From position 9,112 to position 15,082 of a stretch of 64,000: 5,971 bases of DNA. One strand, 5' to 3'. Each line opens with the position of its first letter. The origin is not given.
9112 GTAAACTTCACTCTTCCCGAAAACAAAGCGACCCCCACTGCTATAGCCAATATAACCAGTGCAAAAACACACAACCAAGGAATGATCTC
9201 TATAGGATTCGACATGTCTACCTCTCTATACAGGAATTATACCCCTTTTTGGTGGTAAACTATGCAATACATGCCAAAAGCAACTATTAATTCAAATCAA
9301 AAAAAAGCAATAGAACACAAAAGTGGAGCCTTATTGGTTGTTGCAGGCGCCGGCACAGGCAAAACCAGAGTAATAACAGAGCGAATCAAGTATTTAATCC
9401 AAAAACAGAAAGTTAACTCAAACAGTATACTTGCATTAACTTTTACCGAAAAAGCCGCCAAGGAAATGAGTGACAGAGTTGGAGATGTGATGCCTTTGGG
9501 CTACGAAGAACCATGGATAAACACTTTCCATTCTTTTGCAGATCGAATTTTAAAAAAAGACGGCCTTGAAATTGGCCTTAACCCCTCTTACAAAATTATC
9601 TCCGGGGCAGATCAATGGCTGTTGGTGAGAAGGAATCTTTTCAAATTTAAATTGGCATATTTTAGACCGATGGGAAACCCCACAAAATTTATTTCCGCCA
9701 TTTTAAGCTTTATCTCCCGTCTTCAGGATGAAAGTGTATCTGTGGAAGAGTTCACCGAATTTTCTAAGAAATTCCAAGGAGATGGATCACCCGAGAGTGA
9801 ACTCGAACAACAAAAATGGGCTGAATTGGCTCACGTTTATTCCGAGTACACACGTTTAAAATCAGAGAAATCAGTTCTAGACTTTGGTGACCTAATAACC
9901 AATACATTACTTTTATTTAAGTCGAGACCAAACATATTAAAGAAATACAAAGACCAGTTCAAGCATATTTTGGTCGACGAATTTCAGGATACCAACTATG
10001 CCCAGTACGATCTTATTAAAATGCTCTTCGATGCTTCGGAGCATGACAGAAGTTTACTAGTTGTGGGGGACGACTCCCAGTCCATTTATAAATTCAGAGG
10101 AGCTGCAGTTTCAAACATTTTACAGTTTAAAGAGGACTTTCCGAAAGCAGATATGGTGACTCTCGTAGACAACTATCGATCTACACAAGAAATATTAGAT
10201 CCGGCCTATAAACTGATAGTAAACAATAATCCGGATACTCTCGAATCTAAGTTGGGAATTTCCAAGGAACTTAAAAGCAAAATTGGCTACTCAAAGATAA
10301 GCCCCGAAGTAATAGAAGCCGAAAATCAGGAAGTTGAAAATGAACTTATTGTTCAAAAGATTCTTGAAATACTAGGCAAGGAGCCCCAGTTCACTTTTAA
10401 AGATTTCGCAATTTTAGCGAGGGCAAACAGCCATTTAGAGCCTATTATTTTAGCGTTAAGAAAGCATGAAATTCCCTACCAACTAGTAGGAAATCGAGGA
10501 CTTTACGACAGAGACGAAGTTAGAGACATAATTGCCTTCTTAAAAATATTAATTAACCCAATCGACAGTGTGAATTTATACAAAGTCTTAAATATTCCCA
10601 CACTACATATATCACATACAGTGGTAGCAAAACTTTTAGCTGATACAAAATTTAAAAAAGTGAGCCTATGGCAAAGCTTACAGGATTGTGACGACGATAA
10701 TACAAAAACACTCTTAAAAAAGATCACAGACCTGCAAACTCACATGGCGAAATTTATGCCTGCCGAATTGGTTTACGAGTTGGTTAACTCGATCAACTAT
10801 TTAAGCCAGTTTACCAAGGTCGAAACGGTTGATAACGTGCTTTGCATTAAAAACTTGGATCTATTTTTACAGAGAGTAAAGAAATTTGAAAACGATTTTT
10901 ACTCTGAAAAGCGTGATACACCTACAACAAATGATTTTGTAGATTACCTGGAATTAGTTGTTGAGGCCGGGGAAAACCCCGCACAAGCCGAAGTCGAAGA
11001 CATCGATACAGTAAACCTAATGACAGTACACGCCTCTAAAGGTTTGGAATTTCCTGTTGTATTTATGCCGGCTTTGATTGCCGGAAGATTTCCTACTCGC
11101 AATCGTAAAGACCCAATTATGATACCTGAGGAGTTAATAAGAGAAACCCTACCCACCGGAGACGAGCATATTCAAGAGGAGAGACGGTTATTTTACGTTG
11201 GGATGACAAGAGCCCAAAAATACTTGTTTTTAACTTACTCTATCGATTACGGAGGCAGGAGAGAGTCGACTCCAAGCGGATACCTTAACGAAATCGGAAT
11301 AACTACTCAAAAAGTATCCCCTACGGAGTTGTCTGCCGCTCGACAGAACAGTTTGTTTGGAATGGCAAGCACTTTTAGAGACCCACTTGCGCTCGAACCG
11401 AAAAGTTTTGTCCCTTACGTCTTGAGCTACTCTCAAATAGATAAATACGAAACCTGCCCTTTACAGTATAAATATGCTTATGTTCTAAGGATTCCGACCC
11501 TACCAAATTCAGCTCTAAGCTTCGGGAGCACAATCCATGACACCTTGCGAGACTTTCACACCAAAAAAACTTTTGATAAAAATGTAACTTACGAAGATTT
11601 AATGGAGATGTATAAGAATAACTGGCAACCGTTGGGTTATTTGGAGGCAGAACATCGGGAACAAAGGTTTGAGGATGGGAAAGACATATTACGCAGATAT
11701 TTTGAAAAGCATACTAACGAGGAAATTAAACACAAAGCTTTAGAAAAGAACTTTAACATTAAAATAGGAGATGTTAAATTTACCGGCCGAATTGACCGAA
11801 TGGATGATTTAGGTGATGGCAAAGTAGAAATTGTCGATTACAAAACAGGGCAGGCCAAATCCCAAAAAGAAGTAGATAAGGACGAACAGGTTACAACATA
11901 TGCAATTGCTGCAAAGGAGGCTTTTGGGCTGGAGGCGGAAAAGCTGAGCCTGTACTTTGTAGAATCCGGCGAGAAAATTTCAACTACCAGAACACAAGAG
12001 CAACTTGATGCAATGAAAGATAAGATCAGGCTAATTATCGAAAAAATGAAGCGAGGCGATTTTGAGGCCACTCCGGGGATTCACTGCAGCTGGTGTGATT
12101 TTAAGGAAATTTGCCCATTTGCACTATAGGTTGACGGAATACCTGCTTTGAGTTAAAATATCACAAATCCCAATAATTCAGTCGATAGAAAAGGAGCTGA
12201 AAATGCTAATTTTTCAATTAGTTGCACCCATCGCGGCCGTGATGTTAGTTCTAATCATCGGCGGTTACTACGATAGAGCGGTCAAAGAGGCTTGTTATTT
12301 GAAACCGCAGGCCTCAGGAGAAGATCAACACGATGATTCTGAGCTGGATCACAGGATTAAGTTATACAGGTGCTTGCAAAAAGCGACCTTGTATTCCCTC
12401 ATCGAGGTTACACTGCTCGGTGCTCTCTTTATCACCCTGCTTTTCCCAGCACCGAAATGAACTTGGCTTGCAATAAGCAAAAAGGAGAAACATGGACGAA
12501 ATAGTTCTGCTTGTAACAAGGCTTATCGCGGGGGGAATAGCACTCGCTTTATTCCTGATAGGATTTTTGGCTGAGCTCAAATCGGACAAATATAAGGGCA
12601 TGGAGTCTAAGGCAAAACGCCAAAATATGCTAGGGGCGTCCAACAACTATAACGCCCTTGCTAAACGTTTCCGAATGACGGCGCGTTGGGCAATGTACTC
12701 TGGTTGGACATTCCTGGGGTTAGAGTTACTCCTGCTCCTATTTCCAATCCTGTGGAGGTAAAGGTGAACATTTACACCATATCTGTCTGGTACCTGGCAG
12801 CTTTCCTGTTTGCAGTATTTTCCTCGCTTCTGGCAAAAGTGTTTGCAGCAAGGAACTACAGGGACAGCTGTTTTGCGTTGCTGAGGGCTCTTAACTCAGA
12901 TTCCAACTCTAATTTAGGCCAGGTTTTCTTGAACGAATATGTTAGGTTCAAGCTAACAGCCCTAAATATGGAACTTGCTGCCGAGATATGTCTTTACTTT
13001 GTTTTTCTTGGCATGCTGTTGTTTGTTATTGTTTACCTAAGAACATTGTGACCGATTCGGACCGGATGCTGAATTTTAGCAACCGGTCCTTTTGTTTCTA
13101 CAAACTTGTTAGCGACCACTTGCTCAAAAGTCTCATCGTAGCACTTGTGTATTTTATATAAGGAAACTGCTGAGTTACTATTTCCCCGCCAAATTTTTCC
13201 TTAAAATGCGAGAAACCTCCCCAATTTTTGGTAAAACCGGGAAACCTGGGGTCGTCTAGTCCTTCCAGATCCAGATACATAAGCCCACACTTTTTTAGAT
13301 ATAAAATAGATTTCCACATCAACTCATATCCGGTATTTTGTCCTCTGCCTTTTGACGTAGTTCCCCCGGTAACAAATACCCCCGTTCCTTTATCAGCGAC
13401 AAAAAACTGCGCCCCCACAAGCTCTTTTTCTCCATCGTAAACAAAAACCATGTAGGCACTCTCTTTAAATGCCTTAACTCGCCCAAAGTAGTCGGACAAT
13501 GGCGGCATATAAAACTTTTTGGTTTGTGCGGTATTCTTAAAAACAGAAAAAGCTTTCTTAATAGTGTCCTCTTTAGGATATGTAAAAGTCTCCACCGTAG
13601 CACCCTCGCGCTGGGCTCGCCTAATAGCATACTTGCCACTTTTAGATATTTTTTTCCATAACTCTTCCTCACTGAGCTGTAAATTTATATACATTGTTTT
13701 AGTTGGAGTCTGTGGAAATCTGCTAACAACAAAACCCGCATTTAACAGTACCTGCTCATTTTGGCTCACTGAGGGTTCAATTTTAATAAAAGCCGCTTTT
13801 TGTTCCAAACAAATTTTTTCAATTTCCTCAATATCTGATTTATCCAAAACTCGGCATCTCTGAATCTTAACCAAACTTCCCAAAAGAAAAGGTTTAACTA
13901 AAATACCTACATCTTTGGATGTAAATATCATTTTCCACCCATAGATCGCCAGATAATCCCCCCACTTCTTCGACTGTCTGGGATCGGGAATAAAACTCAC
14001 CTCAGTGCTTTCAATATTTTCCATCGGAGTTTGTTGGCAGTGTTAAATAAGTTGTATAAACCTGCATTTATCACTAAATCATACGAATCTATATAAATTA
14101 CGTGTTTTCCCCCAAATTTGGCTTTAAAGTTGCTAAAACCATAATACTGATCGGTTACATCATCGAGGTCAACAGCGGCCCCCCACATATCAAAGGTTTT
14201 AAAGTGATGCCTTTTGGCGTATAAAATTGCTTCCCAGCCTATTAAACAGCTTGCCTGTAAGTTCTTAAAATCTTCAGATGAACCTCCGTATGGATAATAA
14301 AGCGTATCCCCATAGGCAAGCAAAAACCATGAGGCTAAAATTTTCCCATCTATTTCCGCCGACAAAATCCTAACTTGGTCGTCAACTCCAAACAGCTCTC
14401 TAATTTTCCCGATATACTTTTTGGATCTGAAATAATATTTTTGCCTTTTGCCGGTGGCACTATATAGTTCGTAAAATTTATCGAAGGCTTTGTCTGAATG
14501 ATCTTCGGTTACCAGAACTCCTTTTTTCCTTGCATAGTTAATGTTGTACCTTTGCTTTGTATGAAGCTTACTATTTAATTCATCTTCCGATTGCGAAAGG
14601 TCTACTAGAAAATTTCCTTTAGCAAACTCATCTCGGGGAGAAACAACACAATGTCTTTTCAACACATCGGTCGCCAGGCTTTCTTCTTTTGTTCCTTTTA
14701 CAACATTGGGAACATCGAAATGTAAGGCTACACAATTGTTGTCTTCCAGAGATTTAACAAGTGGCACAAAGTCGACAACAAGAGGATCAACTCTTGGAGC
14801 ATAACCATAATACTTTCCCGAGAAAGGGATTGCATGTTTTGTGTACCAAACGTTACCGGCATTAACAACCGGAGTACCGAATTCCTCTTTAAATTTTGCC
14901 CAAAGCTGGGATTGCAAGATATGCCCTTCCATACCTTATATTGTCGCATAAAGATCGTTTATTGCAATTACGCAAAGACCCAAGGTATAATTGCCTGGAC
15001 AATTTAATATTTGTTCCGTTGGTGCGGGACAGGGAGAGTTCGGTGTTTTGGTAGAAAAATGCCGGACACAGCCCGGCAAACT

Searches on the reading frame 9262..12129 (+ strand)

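Call 66: search_protein_families(library=pfam, proteins=[window:9262-12129:+], max_evalue=0.00001)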
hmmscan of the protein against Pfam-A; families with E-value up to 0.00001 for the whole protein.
window:9262-12129:+ (955 aa): 9 families
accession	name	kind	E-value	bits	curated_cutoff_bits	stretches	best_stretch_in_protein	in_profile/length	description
PF00580.27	UvrD-helicase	-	5.4e-79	266.1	23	1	10-294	2-271/271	UvrD/REP helicase N-terminal domain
PF13361.12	UvrD_C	-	2.1e-56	192.3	25.6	1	300-660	2-348/350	UvrD-like helicase C-terminal domain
PF12705.13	PDDEXK_1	-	2.1e-40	139.7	22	1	721-952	2-247/247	PD-(D/E)XK nuclease superfamily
PF13245.12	AAA_19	-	2e-25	90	25.1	1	13-279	1-134/134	AAA domain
PF13538.12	UvrD_C_2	-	2.1e-11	43.9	27.4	0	633-657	27-51/52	UvrD-like helicase C-terminal domain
PF21445.3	ADDB_N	-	4.6e-08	33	26.6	1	26-260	2-225/290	ADDB, N-terminal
PF13604.12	AAA_30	-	2.4e-07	31.1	27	0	9-74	2-67/191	AAA domain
PF01930.23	Cas_Cas4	-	1.7e-06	28.7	22.7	0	823-951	46-158/160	Domain of unknown function DUF83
PF10926.14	DUF2800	-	1.8e-06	27.8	21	1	811-952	89-233/368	Protein of unknown function (DUF2800)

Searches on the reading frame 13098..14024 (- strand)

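Call 52: search_protein_families(library=pfam, proteins=[window:13098-14024:-], max_evalue=0.01)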
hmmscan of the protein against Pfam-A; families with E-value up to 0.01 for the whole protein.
window:13098-14024:- (308 aa): 2 families
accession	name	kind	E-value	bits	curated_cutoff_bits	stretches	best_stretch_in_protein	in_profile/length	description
PF02388.22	FemAB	-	9.4e-10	38.3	24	1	110-195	153-236/406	FemAB family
PF13480.13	Acetyltransf_6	-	2.1e-05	25.1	22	1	131-253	4-134/143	Acetyltransferase (GNAT) domain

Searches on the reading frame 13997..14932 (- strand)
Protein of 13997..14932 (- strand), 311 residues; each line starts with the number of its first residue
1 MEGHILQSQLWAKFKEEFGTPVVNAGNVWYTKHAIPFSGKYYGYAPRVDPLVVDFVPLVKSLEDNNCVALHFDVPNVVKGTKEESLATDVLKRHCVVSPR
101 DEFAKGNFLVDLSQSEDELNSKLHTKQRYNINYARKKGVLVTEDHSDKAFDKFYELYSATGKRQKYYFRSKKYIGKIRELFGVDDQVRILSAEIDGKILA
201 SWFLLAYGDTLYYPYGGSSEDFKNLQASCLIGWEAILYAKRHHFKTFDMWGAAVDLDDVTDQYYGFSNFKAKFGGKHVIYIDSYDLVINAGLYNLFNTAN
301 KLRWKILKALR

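Call 52: search_protein_families(library=pfam, proteins=[window:13997-14932:-], max_evalue=0.01)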
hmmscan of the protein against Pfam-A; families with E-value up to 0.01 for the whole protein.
window:13997-14932:- (311 aa): 3 families
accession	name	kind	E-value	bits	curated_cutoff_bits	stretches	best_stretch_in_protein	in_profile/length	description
PF02388.22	FemAB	-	2.9e-23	82.8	24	2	198-301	307-406/406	FemAB family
PF13480.13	Acetyltransf_6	-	5.2e-14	53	22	1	126-252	2-137/143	Acetyltransferase (GNAT) domain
PF04339.18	FemAB_like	-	6.4e-07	29.3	27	1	126-248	182-310/369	Peptidogalycan biosysnthesis/recognition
